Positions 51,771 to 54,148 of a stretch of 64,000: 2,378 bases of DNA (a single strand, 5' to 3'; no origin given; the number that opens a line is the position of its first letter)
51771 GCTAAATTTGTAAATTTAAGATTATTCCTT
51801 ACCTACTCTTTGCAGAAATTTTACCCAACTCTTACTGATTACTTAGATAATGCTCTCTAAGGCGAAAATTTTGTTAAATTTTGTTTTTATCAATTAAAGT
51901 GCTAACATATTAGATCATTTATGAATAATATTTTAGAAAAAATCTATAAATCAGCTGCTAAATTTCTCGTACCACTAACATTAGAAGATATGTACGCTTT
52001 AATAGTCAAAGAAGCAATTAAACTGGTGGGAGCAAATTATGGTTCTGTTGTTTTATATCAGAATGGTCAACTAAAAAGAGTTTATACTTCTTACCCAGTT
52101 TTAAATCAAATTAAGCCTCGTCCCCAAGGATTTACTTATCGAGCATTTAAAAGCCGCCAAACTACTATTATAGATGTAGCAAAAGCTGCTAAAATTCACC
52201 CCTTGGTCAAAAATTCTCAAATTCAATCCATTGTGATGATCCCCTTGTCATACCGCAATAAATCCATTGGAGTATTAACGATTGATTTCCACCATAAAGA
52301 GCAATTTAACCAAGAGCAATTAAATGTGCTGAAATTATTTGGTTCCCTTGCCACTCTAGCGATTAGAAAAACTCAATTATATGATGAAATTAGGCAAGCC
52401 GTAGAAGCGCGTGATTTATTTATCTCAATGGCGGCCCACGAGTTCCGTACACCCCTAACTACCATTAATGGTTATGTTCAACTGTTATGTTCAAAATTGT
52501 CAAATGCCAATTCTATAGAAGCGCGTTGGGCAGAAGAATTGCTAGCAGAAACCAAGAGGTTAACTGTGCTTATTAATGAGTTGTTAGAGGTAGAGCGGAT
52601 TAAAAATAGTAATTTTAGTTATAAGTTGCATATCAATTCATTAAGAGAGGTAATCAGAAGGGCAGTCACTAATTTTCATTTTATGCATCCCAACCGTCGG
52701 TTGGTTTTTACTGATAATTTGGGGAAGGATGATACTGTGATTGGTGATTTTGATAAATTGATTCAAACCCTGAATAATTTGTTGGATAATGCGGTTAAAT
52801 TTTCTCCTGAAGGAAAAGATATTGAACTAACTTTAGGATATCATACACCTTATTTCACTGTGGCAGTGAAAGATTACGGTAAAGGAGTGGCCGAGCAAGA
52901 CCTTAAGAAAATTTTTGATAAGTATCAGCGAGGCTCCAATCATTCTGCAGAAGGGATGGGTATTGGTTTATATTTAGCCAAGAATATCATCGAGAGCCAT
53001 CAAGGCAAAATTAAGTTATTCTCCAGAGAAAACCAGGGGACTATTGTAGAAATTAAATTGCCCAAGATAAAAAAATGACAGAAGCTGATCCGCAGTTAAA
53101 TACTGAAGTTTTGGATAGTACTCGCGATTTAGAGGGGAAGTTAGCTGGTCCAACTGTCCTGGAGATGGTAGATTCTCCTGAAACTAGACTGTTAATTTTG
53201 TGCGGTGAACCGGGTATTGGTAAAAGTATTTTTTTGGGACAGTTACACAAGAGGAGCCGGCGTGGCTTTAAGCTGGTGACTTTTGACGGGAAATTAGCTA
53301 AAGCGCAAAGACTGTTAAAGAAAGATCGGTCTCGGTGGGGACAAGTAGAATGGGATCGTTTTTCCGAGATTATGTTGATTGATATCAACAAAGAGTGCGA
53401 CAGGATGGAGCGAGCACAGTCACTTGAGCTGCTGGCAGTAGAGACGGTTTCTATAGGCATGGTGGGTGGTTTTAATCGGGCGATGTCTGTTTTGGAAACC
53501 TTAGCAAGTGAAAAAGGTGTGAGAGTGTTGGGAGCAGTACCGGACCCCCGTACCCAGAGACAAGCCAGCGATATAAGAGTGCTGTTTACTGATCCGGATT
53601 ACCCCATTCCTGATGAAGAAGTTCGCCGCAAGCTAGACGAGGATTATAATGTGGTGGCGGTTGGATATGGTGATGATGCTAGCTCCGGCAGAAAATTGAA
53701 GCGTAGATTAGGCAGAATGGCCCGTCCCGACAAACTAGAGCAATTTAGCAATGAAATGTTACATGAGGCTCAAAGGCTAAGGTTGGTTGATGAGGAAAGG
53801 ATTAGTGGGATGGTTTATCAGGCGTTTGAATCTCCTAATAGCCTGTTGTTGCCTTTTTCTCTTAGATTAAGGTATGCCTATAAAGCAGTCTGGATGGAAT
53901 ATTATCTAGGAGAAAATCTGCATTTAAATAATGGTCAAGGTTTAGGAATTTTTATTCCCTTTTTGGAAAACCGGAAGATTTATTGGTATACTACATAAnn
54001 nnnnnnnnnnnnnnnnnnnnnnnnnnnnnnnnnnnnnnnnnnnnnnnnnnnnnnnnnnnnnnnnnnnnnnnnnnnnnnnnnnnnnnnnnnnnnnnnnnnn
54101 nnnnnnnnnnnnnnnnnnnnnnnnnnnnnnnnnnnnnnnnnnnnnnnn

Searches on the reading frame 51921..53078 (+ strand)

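Call 6: search_protein_families(library=pfam, proteins=[window:51921-53078:+], max_evalue=0.01)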
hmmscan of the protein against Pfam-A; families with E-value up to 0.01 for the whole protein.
window:51921-53078:+ (385 aa): 7 families
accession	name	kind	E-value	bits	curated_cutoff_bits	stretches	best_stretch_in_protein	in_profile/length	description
PF02518.31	HATPase_c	-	4.8e-25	88.6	26.4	1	275-382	1-109/111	Histidine kinase-, DNA gyrase B-, and HSP90-like ATPase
PF00512.31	HisKA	-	5.8e-14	52.3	26.9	1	164-229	2-65/66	His Kinase A (phospho-acceptor) domain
PF13185.12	GAF_2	-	1.1e-13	52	28.6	1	19-148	2-135/136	GAF domain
PF01590.32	GAF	-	2.3e-09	38.3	22.4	1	21-148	2-133/133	GAF domain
PF13492.12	GAF_3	-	4.4e-08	34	27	1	21-149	2-128/129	GAF domain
PF13581.12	HATPase_c_2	-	0.00056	20.4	27.4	1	288-378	44-125/127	Histidine kinase-like ATPase domain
PF14501.12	HATPase_c_5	-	0.0017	18.7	22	1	280-380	6-101/102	GHKL domain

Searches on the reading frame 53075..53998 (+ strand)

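Call 6: search_protein_families(library=pfam, proteins=[window:53075-53998:+], max_evalue=0.01)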
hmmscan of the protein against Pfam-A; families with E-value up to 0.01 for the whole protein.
window:53075-53998:+ (307 aa): 2 families
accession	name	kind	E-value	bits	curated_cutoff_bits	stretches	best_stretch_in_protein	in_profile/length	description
PF13191.12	AAA_16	-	0.0023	18.9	32.6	1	29-64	16-51/167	AAA ATPase domain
PF20720.3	nSTAND3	-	0.0069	16.5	27.2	0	36-84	16-64/155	Novel STAND NTPase 3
